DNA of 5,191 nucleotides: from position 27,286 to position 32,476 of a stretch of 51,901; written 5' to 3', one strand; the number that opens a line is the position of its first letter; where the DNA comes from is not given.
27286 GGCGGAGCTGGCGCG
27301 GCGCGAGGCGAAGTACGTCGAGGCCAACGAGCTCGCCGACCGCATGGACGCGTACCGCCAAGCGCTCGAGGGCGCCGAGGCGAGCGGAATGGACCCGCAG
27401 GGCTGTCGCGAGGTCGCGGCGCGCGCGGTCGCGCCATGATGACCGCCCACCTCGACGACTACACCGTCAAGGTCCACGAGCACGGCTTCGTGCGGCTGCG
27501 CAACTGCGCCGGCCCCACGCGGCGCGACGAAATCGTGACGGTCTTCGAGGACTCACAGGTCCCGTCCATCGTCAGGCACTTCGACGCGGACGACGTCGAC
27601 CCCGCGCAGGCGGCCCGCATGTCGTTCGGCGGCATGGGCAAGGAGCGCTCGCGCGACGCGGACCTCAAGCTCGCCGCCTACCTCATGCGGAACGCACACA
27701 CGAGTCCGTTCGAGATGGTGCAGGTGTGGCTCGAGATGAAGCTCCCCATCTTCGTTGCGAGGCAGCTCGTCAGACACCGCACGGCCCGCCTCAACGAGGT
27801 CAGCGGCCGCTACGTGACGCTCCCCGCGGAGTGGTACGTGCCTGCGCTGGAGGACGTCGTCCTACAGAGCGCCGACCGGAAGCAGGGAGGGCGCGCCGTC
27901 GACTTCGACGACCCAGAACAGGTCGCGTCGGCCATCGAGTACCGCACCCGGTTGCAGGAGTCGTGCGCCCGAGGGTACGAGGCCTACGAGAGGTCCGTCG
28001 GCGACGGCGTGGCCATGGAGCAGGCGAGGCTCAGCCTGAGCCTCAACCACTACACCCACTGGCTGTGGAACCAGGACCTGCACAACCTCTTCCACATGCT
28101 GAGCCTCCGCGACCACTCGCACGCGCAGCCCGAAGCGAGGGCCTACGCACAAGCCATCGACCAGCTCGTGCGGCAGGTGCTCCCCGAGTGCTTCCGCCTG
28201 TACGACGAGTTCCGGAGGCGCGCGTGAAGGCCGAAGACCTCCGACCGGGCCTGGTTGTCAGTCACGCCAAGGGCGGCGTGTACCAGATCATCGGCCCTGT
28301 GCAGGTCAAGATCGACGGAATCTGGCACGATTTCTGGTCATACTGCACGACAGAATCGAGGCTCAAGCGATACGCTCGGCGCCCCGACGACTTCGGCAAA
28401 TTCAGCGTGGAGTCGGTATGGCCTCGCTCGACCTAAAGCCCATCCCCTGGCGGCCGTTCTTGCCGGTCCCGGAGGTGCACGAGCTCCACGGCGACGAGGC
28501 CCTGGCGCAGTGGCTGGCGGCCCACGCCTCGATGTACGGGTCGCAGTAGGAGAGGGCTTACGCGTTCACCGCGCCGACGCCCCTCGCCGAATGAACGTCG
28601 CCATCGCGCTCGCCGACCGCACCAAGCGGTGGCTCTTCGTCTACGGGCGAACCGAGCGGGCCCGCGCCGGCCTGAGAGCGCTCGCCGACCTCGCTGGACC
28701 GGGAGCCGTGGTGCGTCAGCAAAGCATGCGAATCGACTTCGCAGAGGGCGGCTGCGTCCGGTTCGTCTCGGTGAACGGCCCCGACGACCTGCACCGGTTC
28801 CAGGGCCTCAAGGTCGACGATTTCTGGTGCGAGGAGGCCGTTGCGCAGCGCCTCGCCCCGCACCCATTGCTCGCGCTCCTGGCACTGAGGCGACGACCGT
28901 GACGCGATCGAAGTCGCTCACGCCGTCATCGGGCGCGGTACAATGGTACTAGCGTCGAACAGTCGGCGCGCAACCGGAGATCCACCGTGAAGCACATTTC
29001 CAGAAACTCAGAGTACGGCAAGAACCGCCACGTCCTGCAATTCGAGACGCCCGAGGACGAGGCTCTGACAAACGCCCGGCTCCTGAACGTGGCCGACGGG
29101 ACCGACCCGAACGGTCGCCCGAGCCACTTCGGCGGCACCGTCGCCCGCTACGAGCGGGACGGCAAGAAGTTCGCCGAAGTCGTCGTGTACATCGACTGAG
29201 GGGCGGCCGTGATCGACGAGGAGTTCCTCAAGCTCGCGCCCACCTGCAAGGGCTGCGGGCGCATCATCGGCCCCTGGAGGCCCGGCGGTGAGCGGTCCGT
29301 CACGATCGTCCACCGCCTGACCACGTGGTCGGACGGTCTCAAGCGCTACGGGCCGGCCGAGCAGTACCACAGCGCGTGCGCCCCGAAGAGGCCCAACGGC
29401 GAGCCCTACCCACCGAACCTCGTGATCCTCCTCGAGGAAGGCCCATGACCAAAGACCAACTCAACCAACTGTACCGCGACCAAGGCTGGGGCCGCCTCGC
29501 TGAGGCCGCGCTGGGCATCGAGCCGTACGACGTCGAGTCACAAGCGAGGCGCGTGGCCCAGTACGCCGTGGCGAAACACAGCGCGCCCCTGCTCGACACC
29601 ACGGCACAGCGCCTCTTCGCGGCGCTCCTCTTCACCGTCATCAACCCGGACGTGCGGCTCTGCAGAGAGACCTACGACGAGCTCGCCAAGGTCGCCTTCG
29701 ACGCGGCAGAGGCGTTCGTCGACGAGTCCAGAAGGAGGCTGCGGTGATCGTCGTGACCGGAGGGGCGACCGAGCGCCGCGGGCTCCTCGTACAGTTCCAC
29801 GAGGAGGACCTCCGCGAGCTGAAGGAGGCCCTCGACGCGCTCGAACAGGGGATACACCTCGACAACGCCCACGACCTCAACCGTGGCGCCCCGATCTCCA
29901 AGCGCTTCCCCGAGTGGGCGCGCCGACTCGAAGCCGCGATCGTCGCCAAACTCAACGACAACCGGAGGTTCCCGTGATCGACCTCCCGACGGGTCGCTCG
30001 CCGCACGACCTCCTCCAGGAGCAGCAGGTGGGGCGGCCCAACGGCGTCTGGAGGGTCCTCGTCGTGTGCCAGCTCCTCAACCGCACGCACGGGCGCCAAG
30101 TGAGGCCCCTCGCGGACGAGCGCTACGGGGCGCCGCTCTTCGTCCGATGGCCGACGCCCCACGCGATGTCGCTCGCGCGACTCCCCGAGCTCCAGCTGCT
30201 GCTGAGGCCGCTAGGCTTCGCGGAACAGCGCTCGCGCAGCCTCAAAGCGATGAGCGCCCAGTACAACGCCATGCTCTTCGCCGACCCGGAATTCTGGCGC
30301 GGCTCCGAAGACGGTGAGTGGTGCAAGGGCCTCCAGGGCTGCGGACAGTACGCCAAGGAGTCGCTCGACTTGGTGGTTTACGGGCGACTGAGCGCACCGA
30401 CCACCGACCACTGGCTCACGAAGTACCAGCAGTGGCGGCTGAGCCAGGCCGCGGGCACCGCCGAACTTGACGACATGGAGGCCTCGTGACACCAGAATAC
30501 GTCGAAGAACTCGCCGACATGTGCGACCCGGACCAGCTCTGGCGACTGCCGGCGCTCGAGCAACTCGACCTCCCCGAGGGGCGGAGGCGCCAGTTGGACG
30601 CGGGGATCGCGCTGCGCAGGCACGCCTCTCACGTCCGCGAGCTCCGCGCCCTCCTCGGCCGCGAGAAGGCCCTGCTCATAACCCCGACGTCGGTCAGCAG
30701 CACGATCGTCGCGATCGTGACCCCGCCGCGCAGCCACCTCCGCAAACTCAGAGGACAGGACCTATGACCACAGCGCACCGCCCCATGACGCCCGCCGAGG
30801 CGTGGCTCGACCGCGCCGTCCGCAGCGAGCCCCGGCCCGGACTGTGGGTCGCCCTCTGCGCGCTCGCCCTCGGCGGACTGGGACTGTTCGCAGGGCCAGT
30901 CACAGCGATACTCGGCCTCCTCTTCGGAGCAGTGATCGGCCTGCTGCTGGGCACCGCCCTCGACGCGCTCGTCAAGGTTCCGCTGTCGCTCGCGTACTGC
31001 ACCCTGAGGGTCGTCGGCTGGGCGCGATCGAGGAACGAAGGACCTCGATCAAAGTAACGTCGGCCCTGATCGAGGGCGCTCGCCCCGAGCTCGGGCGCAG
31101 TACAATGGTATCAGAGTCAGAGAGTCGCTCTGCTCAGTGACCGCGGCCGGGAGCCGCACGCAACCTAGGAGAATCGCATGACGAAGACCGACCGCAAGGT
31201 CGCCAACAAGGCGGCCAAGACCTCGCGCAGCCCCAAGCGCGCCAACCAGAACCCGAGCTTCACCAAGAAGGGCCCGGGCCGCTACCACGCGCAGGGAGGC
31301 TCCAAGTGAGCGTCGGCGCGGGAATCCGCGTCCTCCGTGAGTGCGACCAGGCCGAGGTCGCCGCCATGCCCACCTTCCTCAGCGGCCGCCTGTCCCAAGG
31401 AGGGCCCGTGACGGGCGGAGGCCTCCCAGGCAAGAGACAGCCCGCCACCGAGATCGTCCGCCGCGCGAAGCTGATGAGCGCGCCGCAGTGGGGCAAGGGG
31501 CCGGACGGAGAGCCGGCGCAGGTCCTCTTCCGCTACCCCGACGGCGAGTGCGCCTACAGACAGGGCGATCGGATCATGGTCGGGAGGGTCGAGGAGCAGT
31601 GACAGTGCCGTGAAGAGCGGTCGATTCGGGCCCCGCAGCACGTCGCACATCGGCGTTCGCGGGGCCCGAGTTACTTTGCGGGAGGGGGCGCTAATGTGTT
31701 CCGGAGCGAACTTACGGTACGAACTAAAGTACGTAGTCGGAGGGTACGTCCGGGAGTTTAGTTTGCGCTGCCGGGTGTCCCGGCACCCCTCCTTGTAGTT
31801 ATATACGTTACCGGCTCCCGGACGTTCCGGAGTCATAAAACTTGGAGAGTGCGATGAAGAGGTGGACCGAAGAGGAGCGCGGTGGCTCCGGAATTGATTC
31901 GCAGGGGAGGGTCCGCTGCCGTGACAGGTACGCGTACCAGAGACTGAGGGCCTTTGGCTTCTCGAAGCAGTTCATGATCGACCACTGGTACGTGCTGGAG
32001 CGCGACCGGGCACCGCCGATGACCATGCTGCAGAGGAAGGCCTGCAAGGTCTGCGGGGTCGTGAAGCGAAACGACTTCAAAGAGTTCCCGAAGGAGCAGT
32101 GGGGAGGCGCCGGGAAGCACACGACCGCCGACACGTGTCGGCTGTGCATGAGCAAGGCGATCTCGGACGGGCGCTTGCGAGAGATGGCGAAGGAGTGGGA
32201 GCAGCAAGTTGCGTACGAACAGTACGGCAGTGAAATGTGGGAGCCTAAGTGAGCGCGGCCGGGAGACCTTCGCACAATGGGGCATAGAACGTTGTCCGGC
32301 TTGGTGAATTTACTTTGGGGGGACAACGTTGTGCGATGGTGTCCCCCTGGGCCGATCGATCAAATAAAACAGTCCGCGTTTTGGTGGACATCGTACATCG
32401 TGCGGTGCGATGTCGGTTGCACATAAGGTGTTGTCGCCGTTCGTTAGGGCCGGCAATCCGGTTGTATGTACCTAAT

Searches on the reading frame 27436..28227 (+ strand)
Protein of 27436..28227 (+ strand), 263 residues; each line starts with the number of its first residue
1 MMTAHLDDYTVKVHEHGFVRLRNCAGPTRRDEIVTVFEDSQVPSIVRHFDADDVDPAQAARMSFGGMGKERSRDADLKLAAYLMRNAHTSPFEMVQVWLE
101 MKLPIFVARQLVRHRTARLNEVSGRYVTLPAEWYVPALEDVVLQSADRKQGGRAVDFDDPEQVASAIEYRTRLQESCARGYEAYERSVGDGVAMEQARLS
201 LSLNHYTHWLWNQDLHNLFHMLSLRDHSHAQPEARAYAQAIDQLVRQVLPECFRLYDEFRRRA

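Call 3: search_protein_families(library=pfam, proteins=[window:27436-28227:+], max_evalue=0.01)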
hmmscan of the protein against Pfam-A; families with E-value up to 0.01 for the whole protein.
window:27436-28227:+ (263 aa): 1 family
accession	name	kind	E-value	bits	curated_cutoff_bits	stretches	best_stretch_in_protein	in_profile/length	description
PF02511.20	Thy1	-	1.8e-43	149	24.8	1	45-251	2-191/191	Thymidylate synthase complementing protein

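Call 67: search_solved_structures(query=window:27436-28224:+, max_evalue=0.00001, show_alignments=2)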
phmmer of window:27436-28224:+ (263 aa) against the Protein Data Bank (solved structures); distinct sequences matched with E-value up to 0.00001: 17.
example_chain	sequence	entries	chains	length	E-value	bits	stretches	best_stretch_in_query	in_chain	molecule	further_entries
6j61_A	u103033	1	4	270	4.5e-40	140.9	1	51-258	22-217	Flavin-dependent thymidylate synthase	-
1kq4_A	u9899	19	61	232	7e-30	107.5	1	51-258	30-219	HYPOTHETICAL PROTEIN TM0449 | Thymidylate synthase thyX | Flavin-dependent thymidylate synthase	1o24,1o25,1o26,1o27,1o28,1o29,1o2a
5chp_A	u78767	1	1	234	7.1e-30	107.5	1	51-258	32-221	Thymidylate synthase ThyX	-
4gtl_A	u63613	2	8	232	1.8e-29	106.2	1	51-258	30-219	Thymidylate synthase thyX | Thymidylate synthase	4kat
3g4a_A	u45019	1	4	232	1.9e-29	106.1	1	51-258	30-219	Thymidylate synthase thyX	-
8rep_A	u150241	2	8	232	2.5e-29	105.7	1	51-258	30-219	Flavin-dependent thymidylate synthase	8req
3g4c_A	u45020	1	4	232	3.4e-29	105.3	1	51-258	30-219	Thymidylate synthase thyX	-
4gtc_A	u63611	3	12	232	3.5e-29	105.2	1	51-258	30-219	Thymidylate synthase thyX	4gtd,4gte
5iot_A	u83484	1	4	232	4.8e-29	104.8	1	51-258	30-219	Thymidylate synthase ThyX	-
5ios_A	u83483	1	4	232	4.8e-29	104.8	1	51-258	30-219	Thymidylate synthase ThyX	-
4kar_A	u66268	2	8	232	1.3e-28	103.4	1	51-258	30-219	Thymidylate synthase | Thymidylate synthase ThyX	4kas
4gtf_A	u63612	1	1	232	1.7e-28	103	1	51-258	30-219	Thymidylate synthase thyX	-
3n0b_A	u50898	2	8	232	2.2e-27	99.3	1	51-258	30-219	Thymidylate synthase thyX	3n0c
4p5a_A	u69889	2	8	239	4e-19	72.3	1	50-238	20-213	Thymidylate synthase ThyX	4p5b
2cfa_B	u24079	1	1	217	4.8e-09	39.3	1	78-252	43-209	THYMIDYLATE SYNTHASE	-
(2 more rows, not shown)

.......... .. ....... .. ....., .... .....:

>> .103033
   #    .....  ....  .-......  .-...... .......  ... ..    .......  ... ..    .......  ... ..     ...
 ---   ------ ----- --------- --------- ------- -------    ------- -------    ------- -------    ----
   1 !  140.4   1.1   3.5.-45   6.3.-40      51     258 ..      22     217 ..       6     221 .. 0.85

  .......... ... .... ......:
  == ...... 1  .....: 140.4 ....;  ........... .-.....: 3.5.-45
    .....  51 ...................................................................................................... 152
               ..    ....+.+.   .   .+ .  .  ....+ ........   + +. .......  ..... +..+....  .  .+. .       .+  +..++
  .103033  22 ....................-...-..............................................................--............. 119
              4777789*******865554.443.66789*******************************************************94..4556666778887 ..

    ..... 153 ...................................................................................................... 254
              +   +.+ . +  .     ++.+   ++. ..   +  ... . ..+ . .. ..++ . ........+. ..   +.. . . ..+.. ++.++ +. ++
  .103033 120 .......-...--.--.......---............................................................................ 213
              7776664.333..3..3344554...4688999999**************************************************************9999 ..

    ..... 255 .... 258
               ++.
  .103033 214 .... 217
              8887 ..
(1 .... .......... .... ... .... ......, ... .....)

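Call 78: search_protein_representatives(protein=window:27436-28224:+)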
Query: 263 residues. Proteins with E-value up to 0.001 (for the whole library): 6723; up to 1e-10: 4113; up to 1e-30: 597. The best 150 are listed.
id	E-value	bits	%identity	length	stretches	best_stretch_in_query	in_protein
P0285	9.4e-75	267.7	52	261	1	11-261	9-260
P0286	7.2e-72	258.2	58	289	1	13-261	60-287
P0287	9.2e-70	251.3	54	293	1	10-257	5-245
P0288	1.8e-67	243.8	52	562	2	88-261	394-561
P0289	6.2e-66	238.8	56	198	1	68-263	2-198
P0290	6.7e-63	228.8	51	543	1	5-261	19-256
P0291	1.5e-62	227.7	53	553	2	87-261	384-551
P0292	1.9e-62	227.4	57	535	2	112-260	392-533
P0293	5.4e-62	225.9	47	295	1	12-262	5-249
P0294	8.0e-58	212.2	45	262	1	11-260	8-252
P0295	4.8e-56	206.4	48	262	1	10-261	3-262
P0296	3.7e-54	200.2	47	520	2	101-261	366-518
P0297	8.3e-54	199.1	50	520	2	11-207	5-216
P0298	6.1e-53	196.2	44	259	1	11-260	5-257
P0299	1.5e-51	191.7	46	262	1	10-256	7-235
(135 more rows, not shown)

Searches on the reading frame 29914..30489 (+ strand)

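Call 51: search_protein_families(library=pfam, proteins=[window:29914-30489:+], max_evalue=0.001)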
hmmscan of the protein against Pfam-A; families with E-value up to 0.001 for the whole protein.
window:29914-30489:+ (191 aa): 1 family
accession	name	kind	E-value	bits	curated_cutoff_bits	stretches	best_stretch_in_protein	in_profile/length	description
PF00730.31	HhH-GPD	-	0.00024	21.8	26.2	1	75-139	21-67/108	HhH-GPD superfamily base excision DNA repair protein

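Call 54: search_protein_families(library=ncbifam, proteins=[window:29914-30489:+], max_evalue=0.01)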
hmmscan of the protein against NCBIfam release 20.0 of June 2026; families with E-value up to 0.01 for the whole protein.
window:29914-30489:+ (191 aa): 0 families

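Call 62: search_protein_families(library=phrogs, proteins=[window:29914-30489:+], max_evalue=0.001)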
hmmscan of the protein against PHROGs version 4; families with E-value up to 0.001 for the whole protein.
window:29914-30489:+ (191 aa): 0 families

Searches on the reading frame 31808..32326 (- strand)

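Call 64: search_protein_families(library=pfam, proteins=[window:31808-32326:-], max_evalue=0.01)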
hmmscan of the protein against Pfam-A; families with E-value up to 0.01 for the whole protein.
window:31808-32326:- (172 aa): 1 family
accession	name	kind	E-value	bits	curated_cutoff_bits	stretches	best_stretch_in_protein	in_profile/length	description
PF25429.1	zf-POGZ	-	0.0065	17.4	27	0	25-47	17-39/43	POGZ-like double zinc finger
